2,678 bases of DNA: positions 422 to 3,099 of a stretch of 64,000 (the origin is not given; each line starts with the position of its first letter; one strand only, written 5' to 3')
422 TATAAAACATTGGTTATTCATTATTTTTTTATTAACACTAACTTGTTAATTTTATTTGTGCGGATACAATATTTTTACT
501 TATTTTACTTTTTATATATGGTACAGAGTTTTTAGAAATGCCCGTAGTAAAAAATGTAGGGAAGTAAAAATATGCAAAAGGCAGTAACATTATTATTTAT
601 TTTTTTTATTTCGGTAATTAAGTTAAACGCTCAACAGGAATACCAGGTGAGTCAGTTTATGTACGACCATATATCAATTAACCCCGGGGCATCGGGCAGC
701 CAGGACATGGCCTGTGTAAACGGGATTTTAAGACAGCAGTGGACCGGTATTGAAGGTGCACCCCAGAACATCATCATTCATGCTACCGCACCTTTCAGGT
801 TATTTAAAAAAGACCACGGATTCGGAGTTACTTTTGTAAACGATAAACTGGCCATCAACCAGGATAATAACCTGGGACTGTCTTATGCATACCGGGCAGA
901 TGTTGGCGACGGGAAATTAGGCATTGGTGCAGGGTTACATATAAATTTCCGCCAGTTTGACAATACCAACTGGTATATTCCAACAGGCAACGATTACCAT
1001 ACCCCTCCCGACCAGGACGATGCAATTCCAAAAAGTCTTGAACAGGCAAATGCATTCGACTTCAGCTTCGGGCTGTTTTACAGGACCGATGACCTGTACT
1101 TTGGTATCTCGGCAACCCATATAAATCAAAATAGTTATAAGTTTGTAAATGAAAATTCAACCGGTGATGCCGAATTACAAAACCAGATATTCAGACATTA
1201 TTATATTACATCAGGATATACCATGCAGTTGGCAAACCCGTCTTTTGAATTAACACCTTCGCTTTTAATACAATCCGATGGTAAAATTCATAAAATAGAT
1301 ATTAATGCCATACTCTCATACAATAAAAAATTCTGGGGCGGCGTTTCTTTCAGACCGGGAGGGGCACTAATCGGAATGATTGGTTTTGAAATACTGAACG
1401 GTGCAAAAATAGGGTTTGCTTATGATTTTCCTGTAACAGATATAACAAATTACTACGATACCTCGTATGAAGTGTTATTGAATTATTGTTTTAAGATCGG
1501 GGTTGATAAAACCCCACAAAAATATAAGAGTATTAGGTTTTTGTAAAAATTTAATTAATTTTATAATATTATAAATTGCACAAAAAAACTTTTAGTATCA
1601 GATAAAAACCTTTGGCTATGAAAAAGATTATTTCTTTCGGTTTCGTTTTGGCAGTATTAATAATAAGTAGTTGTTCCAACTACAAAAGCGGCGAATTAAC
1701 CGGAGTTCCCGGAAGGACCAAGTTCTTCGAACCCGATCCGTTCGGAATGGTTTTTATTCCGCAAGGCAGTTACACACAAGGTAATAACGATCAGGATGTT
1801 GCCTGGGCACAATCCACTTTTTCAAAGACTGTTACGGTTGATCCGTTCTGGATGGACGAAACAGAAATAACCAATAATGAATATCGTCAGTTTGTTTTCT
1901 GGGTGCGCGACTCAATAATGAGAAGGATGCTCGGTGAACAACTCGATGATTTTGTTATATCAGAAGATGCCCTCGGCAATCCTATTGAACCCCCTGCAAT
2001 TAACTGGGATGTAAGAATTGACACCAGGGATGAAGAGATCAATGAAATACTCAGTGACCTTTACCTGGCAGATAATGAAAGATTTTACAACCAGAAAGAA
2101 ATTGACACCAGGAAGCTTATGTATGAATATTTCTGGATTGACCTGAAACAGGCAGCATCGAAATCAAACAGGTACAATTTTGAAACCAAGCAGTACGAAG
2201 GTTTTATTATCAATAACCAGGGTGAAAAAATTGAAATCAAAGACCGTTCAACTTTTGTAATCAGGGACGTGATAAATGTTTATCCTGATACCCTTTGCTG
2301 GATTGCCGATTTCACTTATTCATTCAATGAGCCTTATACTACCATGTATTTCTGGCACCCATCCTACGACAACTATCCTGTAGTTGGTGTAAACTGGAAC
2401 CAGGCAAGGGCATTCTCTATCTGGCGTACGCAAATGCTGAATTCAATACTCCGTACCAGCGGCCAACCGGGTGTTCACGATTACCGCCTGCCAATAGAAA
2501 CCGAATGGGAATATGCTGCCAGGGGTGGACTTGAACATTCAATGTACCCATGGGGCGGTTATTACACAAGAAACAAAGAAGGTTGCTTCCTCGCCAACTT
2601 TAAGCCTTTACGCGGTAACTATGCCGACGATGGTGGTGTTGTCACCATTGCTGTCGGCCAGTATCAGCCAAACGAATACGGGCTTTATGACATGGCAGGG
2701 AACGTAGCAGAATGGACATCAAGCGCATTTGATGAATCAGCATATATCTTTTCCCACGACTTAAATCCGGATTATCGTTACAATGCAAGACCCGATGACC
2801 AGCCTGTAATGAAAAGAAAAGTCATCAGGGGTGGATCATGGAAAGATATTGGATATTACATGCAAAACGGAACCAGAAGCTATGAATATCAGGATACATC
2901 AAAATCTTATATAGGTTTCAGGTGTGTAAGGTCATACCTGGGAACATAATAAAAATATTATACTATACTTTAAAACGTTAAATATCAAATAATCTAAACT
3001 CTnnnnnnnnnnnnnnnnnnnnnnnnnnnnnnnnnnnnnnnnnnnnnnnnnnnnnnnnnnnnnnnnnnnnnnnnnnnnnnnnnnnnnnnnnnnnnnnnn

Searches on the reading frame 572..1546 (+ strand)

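Call 7: search_protein_families(library=pfam, proteins=[window:572-1546:+], max_evalue=0.001)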
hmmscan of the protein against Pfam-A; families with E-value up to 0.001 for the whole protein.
window:572-1546:+ (324 aa): 1 family
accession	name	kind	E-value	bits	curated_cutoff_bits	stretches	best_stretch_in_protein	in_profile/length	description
PF11751.14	PorP_SprF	-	1.4e-58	199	22.3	1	19-305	2-273/273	Type IX secretion system membrane protein PorP/SprF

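Call 100: search_protein_families(library=ncbifam, proteins=[window:572-1546:+], max_evalue=0.00001)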
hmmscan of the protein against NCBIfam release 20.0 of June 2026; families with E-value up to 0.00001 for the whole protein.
window:572-1546:+ (324 aa): 1 family
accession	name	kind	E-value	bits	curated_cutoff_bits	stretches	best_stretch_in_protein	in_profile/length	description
TIGR03519.1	T9SS_PorP_fam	subfamily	8.1e-62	209.3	90.55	1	1-306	1-291/292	PorP/SprF family type IX secretion system membrane protein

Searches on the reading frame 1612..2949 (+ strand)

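Call 7: search_protein_families(library=pfam, proteins=[window:1612-2949:+], max_evalue=0.001)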
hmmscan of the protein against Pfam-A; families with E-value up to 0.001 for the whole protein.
window:1612-2949:+ (445 aa): 1 family
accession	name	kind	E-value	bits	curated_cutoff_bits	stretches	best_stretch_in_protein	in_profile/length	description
PF03781.23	FGE-sulfatase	-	2.3e-49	168.8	23.3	1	45-440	4-255/255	Sulfatase-modifying factor enzyme 1-like domain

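Call 100: search_protein_families(library=ncbifam, proteins=[window:1612-2949:+], max_evalue=0.00001)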
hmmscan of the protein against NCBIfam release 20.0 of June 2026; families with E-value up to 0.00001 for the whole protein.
window:1612-2949:+ (445 aa): 7 families
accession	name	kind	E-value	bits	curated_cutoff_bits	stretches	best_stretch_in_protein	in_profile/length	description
TIGR03525.2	GldK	equivalog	1.5e-176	587.7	350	1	13-442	2-407/408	T9SS ring complex lipoprotein PorK/GldK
TIGR03530.1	GldJ_short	equivalog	5.4e-50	170.5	382.9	2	220-441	127-391/396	gliding motility lipoprotein GldJ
TIGR03524.1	GldJ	equivalog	4.4e-45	154.4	458.2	4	289-373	262-365/559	gliding motility lipoprotein GldJ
NF051459.1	pyoverdine_PvdO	equivalog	9.6e-17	61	500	1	253-441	116-279/280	dihydropyoverdine dehydrogenase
TIGR03440.2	egtB_TIGR03440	equivalog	3.4e-14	52.8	360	1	291-438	293-412/413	ergothioneine biosynthesis protein EgtB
NF041186.1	SenA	equivalog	1.3e-13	51.1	420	1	248-439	264-381/382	selenoneine synthase SenA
TIGR02171.1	Fb_sc_TIGR02171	subfamily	4.7e-09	34.8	544.35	1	286-439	154-280/912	TIGR02171 family lipoprotein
